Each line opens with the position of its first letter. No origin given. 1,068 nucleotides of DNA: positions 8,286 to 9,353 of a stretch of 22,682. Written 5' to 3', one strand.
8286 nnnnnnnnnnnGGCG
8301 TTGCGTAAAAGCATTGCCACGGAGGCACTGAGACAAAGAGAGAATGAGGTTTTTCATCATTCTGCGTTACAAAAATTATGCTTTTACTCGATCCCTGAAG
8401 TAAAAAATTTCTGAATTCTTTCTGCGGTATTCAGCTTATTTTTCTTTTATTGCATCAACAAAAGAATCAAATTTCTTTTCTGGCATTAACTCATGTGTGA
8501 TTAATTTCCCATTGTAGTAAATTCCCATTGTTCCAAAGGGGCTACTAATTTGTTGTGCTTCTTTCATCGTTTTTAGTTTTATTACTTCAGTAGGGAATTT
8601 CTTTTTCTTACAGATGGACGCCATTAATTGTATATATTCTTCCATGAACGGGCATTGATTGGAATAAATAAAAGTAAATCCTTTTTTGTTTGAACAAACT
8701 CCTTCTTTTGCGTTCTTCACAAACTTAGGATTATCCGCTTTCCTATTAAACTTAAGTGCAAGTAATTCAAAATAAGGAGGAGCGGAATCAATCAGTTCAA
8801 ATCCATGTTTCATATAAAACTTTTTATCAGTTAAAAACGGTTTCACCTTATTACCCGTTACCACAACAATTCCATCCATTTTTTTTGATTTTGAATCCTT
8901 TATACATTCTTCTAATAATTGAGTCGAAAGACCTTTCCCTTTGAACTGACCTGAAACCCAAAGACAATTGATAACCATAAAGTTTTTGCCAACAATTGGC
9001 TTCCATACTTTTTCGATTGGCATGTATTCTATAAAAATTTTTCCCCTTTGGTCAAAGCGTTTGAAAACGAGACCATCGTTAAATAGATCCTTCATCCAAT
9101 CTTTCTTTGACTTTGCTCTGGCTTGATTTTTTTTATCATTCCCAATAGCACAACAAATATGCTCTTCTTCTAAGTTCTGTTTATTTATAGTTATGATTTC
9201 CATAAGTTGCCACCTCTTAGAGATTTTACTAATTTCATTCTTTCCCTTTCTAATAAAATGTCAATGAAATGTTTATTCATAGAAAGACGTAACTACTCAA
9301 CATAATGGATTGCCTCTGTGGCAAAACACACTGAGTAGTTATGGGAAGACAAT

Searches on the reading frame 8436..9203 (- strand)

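Call 41: search_protein_families(library=pfam, proteins=[window:8436-9203:-], max_evalue=0.001)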
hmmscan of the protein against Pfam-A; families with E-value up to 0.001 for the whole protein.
window:8436-9203:- (255 aa): 5 families
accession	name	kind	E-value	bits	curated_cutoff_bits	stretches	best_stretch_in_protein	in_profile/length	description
PF14268.11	YoaP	-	3.5e-14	52.5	25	1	204-246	1-43/44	YoaP-like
PF13508.13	Acetyltransf_7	-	4.9e-06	27.3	27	1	79-136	32-83/84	Acetyltransferase (GNAT) domain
PF00583.31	Acetyltransf_1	-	9.3e-05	23.1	20.7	1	54-135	42-116/116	Acetyltransferase (GNAT) family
PF17013.11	Acetyltransf_15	-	0.00013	21.9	35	1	55-181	51-183/210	Putative acetyl-transferase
PF13673.13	Acetyltransf_10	-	0.00016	22.1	23.6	1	77-139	53-111/128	Acetyltransferase (GNAT) domain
